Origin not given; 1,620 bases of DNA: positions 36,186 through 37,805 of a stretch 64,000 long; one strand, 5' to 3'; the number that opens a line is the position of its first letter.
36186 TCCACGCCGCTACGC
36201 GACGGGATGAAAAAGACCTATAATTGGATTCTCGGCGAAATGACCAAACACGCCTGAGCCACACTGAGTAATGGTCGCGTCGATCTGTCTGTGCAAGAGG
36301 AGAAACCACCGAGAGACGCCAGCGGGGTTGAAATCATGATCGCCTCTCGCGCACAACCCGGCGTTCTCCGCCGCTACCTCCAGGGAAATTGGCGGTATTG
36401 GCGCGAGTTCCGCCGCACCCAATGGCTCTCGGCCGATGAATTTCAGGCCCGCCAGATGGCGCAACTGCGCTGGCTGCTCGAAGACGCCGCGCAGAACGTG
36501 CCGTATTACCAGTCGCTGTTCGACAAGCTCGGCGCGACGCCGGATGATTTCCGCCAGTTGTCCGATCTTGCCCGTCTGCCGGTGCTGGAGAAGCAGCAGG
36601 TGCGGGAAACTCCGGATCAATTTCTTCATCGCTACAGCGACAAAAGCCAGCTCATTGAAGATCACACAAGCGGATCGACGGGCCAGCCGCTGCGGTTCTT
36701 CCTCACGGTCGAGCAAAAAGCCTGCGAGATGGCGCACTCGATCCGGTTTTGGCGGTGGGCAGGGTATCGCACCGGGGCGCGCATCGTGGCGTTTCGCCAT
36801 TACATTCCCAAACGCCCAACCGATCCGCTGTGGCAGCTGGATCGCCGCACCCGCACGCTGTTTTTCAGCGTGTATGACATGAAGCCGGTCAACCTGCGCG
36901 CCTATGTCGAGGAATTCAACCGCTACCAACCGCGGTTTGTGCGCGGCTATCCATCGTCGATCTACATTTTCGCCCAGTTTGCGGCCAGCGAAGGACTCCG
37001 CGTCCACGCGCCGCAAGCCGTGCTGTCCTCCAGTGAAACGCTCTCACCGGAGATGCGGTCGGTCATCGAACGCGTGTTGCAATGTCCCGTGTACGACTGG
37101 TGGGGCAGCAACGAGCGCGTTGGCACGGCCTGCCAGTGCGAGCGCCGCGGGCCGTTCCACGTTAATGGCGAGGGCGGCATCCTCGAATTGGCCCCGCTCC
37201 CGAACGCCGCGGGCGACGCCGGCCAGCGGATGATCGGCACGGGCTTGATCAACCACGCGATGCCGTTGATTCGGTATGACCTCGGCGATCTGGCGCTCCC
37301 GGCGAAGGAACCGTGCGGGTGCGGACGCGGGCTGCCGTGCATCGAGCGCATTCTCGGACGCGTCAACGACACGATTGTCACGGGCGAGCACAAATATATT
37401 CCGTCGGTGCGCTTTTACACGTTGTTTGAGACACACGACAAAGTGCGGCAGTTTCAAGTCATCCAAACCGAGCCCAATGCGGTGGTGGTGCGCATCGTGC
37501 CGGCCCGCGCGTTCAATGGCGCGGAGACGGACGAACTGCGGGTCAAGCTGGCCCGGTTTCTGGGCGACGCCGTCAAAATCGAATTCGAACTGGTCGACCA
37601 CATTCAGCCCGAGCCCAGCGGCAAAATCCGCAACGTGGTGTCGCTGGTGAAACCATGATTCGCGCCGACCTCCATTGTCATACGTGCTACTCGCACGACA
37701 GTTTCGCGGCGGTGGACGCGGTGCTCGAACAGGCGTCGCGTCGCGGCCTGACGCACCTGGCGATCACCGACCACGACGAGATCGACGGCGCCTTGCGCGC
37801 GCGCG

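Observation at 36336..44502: Seven-gene coupled operon (CapK-like adenylating enzyme, PHP, HisC-like, bi-domain oxidoreductase, unknown, WecB, WecG): candidate pathway for an amino-substituted ManNAc-type residue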

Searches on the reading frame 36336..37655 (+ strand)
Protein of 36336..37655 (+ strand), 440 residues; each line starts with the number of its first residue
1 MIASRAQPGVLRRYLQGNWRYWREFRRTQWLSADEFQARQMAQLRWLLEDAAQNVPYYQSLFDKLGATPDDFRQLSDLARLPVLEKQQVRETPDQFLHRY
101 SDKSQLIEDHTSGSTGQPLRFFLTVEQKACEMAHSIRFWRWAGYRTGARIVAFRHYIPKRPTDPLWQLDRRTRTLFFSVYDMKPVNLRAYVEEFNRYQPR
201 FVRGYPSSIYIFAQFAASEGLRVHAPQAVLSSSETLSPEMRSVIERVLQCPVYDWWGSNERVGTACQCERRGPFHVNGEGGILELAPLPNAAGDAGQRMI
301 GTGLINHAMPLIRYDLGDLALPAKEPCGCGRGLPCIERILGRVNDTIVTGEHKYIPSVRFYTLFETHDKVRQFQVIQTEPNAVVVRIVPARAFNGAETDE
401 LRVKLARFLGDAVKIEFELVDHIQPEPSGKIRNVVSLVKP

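Call 5: search_protein_families(library=pfam, proteins=[window:36336-37655:+], max_evalue=0.01)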
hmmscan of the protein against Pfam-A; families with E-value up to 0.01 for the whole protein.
window:36336-37655:+ (440 aa): 1 family
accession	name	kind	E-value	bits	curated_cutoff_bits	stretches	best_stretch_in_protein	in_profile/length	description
PF00501.34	AMP-binding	-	0.008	15.4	29.9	0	111-267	170-330/384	AMP-binding enzyme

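Call 6: search_protein_families(library=ncbifam, proteins=[window:36336-37655:+], max_evalue=0.01)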
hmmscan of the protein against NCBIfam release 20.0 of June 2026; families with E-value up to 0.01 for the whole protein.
window:36336-37655:+ (440 aa): 7 families
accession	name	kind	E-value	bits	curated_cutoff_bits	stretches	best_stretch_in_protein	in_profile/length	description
NF045666.1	DVU1553_fam_AMP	equivalog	7.1e-37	127.2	300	1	29-343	16-331/331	DVU_1553 family AMP-dependent CoA ligase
TIGR02155.1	PA_CoA_ligase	equivalog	2.2e-23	82.5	646.3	1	31-356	3-330/422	phenylacetate--CoA ligase PaaK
NF053551.1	FlxY_rubin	equivalog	3.6e-23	82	520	2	31-125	4-97/424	flexirubin biosynthesis putative acyl-CoA ligase FlxY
NF041878.1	paak_haloarch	equivalog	6e-22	77.8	700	2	206-374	180-356/427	phenylacetate--CoA ligase PaaK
TIGR02304.1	aden_form_hyp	equivalog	1.2e-14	54.1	251.9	1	174-427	164-416/430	F390 synthetase-related protein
TIGR03335.1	F390_ftsA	equivalog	7.4e-14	51.3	458.7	1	35-284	13-263/445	coenzyme F390 synthetase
NF041217.1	BagE_FevW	exception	3e-11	43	800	1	216-350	183-318/424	bagremycin/ferroverdin synthetase BagE/FevW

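Call 10: search_solved_structures(query=window:36336-37655:+, max_evalue=0.01)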
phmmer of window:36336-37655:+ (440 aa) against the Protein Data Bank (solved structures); distinct sequences matched with E-value up to 0.01: 8.
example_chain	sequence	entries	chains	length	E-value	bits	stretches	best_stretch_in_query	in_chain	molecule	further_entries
2y4o_A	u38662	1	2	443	1.7e-18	69.8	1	30-357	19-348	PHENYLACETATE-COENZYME A LIGASE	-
4r1l_A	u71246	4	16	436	1.8e-17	66.4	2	201-353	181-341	Phenylacetate-coenzyme A ligase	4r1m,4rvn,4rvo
2y27_A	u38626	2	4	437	2e-15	59.7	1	31-381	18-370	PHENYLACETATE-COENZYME A LIGASE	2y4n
6siw_A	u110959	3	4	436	1.2e-13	53.8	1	29-344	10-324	PaaK-like ligase (AMP-dependent synthetase and ligase) | AMP-dependent synthetase and ligase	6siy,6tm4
6siw_B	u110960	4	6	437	1.3e-13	53.7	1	29-344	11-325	PaaK-like ligase (AMP-dependent synthetase and ligase) | AMP-dependent synthetase and ligase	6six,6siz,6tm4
9s3l_A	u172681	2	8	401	6.6e-13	51.4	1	62-350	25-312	Phenylacetate-CoA ligase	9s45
6wuq_A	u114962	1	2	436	1.4e-12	50.3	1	24-349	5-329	AjiA1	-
6hdw_A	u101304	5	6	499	4.7e-11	45.3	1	18-393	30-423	2-hydroxyisobutyryl-CoA synthetase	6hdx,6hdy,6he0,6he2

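Call 13: find_homologous_proteins(query=window:36336-37655:+, max_evalue=1e-10)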
Query window:36336-37655:+ (440 aa): 1301 proteins with E <= 1e-10 among 8000 candidates; the best 120 are listed.
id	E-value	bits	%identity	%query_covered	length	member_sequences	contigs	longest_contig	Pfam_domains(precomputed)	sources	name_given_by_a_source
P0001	0.0e+0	1023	100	100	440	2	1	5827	PF27533.1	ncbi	-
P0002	2.7e-292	987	96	100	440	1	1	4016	PF27533.1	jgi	-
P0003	1.0e-275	932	90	100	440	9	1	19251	PF27533.1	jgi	jgi:phenylacetate-CoA ligase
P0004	6.7e-275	930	90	100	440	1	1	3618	PF27533.1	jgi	jgi:phenylacetate-CoA ligase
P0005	3.6e-273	924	89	100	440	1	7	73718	PF27533.1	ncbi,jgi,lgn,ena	ncbi:MAG: hypothetical protein ABSG14_11800 [Verrucomicrobiia bacterium]|jgi:phenylacetate-CoA ligas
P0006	1.4e-272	922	89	100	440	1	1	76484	PF27533.1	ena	-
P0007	8.4e-272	920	89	100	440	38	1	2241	PF27533.1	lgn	-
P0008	9.9e-264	893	86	100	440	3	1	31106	PF27533.1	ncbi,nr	ncbi:MAG TPA: hypothetical protein VMV72_08455 [Verrucomicrobiae bacterium]|nr:hypothetical protein 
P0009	2.7e-262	888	86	100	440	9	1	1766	PF27533.1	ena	-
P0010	3.7e-258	875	85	100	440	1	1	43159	PF27533.1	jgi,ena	jgi:phenylacetate-CoA ligase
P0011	8.6e-258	873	89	95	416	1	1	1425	PF27533.1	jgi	jgi:phenylacetate-CoA ligase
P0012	3.6e-256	868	85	100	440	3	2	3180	PF27533.1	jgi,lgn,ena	-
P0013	5.5e-254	861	85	100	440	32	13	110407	PF27533.1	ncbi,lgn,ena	-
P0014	2.2e-253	859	85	100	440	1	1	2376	PF27533.1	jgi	-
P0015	1.3e-252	856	84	100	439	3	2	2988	PF27533.1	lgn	-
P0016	1.7e-250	849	85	98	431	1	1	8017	PF27533.1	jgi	jgi:phenylacetate-CoA ligase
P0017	2.4e-249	846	83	100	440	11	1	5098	PF27533.1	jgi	jgi:phenylacetate-CoA ligase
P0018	2.3e-248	842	82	100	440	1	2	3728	PF27533.1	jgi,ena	-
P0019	9.3e-248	840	82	100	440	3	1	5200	PF27533.1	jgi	jgi:phenylacetate-coenzyme A ligase PaaK-like adenylate-forming protein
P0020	1.3e-247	840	83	100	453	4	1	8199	PF27533.1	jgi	jgi:phenylacetate-CoA ligase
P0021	1.6e-247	840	82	100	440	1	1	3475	PF27533.1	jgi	jgi:phenylacetate-CoA ligase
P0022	2.0e-247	839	82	100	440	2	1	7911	PF27533.1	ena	-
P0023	6.3e-245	831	83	97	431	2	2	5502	PF27533.1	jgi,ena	-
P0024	2.6e-240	816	81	99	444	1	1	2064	PF27533.1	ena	-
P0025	4.9e-240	815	80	100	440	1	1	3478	PF27533.1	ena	-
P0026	1.8e-229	780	87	88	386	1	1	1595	PF27533.1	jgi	jgi:phenylacetate-CoA ligase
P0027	7.7e-211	719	70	99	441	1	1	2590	PF27533.1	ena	-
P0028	1.7e-210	717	70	100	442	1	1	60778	PF27533.1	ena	-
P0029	4.8e-209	713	72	99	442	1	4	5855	PF27533.1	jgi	jgi:phenylacetate-CoA ligase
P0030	4.0e-208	710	71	99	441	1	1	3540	PF27533.1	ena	-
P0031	5.4e-207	706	70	100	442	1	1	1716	PF27533.1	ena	-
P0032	3.4e-206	703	69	100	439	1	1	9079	PF27533.1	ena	-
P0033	4.9e-205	699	71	98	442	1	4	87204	PF27533.1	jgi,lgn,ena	jgi:phenylacetate-CoA ligase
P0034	5.5e-205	699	69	100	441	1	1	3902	PF27533.1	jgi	jgi:phenylacetate-CoA ligase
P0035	1.8e-204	698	70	98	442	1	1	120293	PF27533.1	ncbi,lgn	-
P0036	6.3e-204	696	69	99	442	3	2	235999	PF27533.1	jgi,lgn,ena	jgi:phenylacetate-CoA ligase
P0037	3.3e-203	693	68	100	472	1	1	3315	PF27533.1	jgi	jgi:phenylacetate-CoA ligase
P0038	4.9e-201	686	69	98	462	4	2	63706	PF27533.1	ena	-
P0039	8.6e-201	686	69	99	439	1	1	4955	PF27533.1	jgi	jgi:phenylacetate-CoA ligase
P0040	6.5e-200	683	69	99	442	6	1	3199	PF27533.1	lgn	-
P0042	6.1e-199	679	67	100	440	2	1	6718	PF27533.1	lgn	-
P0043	1.3e-198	678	68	100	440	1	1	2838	PF27533.1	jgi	jgi:phenylacetate-CoA ligase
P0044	8.6e-196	669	67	99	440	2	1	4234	PF27533.1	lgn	-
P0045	3.8e-193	660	71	93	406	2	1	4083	PF27533.1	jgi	jgi:phenylacetate-CoA ligase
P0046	1.5e-192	658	67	98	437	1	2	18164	PF27533.1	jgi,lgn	jgi:phenylacetate-CoA ligase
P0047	2.5e-192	658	64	100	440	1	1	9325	PF27533.1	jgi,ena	-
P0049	1.2e-184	632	62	97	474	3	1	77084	PF27533.1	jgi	jgi:phenylacetate-CoA ligase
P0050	1.7e-184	632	63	99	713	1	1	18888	PF03808.20,PF27533.1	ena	-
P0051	1.0e-183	629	63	100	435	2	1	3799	PF27533.1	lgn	-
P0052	2.7e-180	618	65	97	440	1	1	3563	PF27533.1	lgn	-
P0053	4.2e-177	607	66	98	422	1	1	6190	PF27533.1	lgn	-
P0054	2.5e-175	602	66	98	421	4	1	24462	PF27533.1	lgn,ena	-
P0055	1.8e-174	599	64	98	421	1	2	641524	PF27533.1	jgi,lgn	jgi:phenylacetate-CoA ligase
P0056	4.5e-174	597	62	98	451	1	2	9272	PF27533.1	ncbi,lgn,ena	-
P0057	2.7e-167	575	73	75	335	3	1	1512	PF27533.1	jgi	jgi:phenylacetate-CoA ligase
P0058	7.7e-128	445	48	97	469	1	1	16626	PF27533.1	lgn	-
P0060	1.5e-124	434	48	98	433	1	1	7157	PF27533.1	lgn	-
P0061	1.1e-122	428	48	96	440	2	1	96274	PF27533.1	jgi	-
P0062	3.2e-121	423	46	98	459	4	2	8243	PF27533.1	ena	-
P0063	1.4e-116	408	46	96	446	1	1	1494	PF27533.1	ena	-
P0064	7.8e-116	405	45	98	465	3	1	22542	PF27533.1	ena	-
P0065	1.5e-115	405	46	99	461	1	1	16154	PF27533.1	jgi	jgi:phenylacetate-CoA ligase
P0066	1.5e-94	335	43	94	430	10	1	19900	PF27533.1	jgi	jgi:phenylacetate-CoA ligase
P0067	4.1e-94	334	45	85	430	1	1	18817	PF27533.1,PF00501.35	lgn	-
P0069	1.5e-90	322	43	83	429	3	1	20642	PF27533.1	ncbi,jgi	jgi:phenylacetate-CoA ligase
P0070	2.9e-84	301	41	95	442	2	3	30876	PF27533.1,PF00501.35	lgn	-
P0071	1.5e-83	299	38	97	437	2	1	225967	PF27533.1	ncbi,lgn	-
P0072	4.6e-80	288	39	97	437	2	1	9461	PF27533.1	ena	-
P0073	2.4e-78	282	39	98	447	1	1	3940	PF27533.1,PF00501.35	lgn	-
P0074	1.1e-77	280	36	96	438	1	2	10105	PF27533.1,PF00501.35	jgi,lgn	jgi:phenylacetate-CoA ligase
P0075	8.4e-77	277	37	96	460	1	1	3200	PF27533.1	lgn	-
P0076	1.7e-76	276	38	95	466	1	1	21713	PF27533.1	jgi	jgi:phenylacetate-CoA ligase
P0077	1.2e-75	273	37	94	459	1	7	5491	PF27533.1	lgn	-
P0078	4.8e-75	271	36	96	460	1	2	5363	PF27533.1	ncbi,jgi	ncbi:MAG TPA: hypothetical protein VH575_14030 [Gemmataceae bacterium]|jgi:phenylacetate-CoA ligase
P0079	1.3e-74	270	36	96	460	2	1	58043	PF27533.1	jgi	jgi:phenylacetate-CoA ligase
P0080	1.3e-74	270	34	97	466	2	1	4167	PF27533.1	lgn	-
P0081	1.3e-74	270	36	96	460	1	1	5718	PF27533.1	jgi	jgi:phenylacetate-CoA ligase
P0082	2.1e-74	269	35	96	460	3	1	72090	PF27533.1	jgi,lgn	jgi:phenylacetate-CoA ligase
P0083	6.1e-74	267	37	95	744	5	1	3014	PF13641.13,PF27533.1,PF00535.33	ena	-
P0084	2.0e-73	266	36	95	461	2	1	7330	PF27533.1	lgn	-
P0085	2.3e-73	266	38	96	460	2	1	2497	PF27533.1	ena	-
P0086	3.1e-73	265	36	97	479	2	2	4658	PF27533.1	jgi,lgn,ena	-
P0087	4.2e-73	265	37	95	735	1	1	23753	PF13641.13,PF27533.1,PF00535.33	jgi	jgi:phenylacetate-CoA ligase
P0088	6.8e-73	264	38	95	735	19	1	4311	PF13641.13,PF27533.1,PF00535.33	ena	-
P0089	8.4e-73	264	36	95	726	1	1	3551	PF27533.1,PF00535.33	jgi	jgi:phenylacetate-CoA ligase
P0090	2.8e-72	262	35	96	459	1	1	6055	PF27533.1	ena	-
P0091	3.3e-72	262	36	95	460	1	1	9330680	PF27533.1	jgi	jgi:phenylacetate-CoA ligase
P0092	6.2e-72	261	37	95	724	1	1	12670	PF27533.1,PF00535.33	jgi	jgi:phenylacetate-CoA ligase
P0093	6.8e-72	261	36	96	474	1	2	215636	PF27533.1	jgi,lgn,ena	-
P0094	9.0e-72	260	35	96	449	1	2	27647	PF27533.1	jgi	jgi:phenylacetate-CoA ligase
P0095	1.0e-71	260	35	96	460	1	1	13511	PF27533.1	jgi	jgi:phenylacetate-CoA ligase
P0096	1.1e-71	260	38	96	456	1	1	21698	PF27533.1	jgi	-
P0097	1.4e-71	260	36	96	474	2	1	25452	PF27533.1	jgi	jgi:phenylacetate-CoA ligase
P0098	1.7e-71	259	36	95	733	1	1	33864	PF27533.1,PF00535.33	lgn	-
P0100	4.8e-71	258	34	97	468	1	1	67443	PF27533.1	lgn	-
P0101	9.1e-71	257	35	95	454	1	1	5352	PF27533.1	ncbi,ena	-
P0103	1.0e-70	257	35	95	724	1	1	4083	PF27533.1,PF00535.33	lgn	-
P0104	1.1e-70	257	36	96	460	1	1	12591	PF27533.1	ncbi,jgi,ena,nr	ncbi:MAG TPA: hypothetical protein VMG10_33265 [Gemmataceae bacterium]|nr:hypothetical protein [Gemm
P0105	1.4e-70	256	35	95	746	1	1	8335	PF13641.13,PF27533.1,PF00535.33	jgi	jgi:phenylacetate-CoA ligase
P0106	2.3e-70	256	35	95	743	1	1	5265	PF27533.1,PF00535.33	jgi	jgi:phenylacetate-CoA ligase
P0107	3.3e-70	255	36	95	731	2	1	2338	PF13641.13,PF27533.1,PF00535.33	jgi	jgi:phenylacetate-CoA ligase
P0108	3.4e-70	255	35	96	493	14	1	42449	PF27533.1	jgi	-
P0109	8.5e-70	254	34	97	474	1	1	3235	PF27533.1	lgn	-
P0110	1.0e-69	253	36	95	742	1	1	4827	PF27533.1,PF00535.33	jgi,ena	-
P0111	1.3e-69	253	34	95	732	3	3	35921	PF13641.13,PF27533.1,PF00501.35,PF00535.33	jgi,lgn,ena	-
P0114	2.5e-69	252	35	96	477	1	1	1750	PF27533.1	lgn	-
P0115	4.3e-69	251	34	95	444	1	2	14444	PF27533.1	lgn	-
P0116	4.3e-69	251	36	95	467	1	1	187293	PF27533.1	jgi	jgi:phenylacetate-CoA ligase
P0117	7.4e-69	251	36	95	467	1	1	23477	PF27533.1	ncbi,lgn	-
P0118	8.8e-69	250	36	95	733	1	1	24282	PF13641.13,PF27533.1,PF00535.33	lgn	-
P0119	1.1e-68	250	35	93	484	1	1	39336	PF27533.1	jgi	jgi:phenylacetate-CoA ligase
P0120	1.2e-68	250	36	95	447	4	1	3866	PF27533.1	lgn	-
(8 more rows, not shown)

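Call 14: find_encoding_contigs(protein=P0036, flank=10000, max_places=2)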
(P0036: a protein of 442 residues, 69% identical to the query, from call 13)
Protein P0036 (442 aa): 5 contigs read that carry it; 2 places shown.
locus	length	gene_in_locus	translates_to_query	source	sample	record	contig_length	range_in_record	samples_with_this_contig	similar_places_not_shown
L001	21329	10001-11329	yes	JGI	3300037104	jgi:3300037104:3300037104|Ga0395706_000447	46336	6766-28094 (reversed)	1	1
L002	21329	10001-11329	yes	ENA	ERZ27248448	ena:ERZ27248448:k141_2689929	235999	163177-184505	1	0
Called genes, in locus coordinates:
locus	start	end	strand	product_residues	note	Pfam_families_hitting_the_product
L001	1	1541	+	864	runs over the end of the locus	PF13477:Glyco_trans_4_2 (weak), PF13439:Glyco_transf_4, PF13579:Glyco_trans_4_4 (weak), PF20706:GT4-conflict, PF00534:Glycos_transf_1, PF13692:Glyco_trans_1_4, PF13524:Glyco_trans_1_2, PF27533:CapK_C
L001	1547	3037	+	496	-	PF04015:DUF362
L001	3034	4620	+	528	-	PF07940:Hepar_II_III_C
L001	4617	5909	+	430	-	PF13579:Glyco_trans_4_4, PF13439:Glyco_transf_4, PF00534:Glycos_transf_1 (weak), PF13692:Glyco_trans_1_4 (weak)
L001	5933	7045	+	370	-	PF00534:Glycos_transf_1, PF13692:Glyco_trans_1_4, PF13524:Glyco_trans_1_2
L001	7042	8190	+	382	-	PF13439:Glyco_transf_4 (weak), PF00534:Glycos_transf_1, PF13692:Glyco_trans_1_4, PF13524:Glyco_trans_1_2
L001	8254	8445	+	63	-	-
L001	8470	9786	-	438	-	-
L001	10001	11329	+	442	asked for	PF27533:CapK_C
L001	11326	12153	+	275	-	PF13489:Methyltransf_23, PF08241:Methyltransf_11, PF08242:Methyltransf_12, PF13649:Methyltransf_25, PF13847:Methyltransf_31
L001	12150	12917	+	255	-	PF02811:PHP, PF13263:PHP_C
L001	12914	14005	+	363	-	PF00155:Aminotran_1_2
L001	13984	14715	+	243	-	PF13522:GATase_6, PF13537:GATase_7, PF12481:DUF3700 (weak)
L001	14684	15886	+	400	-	PF00733:Asn_synthase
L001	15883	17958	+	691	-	PF00107:ADH_zinc_N, PF01408:GFO_IDH_MocA, PF22725:GFO_IDH_MocA_C3 (weak)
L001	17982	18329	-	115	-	-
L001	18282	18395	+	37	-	-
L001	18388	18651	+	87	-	PF05016:ParE_toxin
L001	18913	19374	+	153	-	PF01814:Hemerythrin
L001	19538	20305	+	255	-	PF00005:ABC_tran, PF13304:AAA_21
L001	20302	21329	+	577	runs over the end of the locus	-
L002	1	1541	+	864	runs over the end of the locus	PF13477:Glyco_trans_4_2 (weak), PF13439:Glyco_transf_4, PF13579:Glyco_trans_4_4 (weak), PF20706:GT4-conflict, PF00534:Glycos_transf_1, PF13692:Glyco_trans_1_4, PF13524:Glyco_trans_1_2, PF27533:CapK_C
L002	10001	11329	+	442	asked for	PF27533:CapK_C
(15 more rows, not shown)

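Call 15: find_encoding_contigs(protein=P0055, flank=10000, max_places=2)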
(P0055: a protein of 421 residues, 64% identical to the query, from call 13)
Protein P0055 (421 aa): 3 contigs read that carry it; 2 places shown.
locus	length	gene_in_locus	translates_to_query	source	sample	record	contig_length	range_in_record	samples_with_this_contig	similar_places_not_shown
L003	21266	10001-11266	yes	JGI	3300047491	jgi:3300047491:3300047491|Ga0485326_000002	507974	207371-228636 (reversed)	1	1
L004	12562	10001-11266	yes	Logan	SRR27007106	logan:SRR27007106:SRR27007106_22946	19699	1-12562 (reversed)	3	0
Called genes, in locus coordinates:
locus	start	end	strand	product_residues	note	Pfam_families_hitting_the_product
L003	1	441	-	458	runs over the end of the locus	PF13231:PMT_2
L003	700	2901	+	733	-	-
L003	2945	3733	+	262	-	PF00535:Glycos_transf_2, PF13641:Glyco_tranf_2_3 (faint)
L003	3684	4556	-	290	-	PF01075:Glyco_transf_9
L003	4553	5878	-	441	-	-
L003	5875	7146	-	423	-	PF13231:PMT_2, PF26626:DUF8201 (weak)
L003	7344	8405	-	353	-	-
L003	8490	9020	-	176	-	-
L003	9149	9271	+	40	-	-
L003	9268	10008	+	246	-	PF03808:Glyco_tran_WecG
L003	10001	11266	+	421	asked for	PF27533:CapK_C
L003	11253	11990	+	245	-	PF02811:PHP, PF13263:PHP_C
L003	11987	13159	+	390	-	PF00155:Aminotran_1_2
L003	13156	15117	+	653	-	PF00107:ADH_zinc_N (faint), PF08240:ADH_N (faint), PF01408:GFO_IDH_MocA, PF22725:GFO_IDH_MocA_C3 (weak)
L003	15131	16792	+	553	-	PF03721:UDPG_MGDP_dh_N, PF00984:UDPG_MGDP_dh, PF03720:UDPG_MGDP_dh_C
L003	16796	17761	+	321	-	-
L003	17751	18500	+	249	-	PF03808:Glyco_tran_WecG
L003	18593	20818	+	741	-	PF02771:Acyl-CoA_dh_N, PF00441:Acyl-CoA_dh_1 (weak)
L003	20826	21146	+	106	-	PF01909:NTP_transf_2, PF18765:Polbeta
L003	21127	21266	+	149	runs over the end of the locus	PF05168:HEPN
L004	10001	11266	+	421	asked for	PF27533:CapK_C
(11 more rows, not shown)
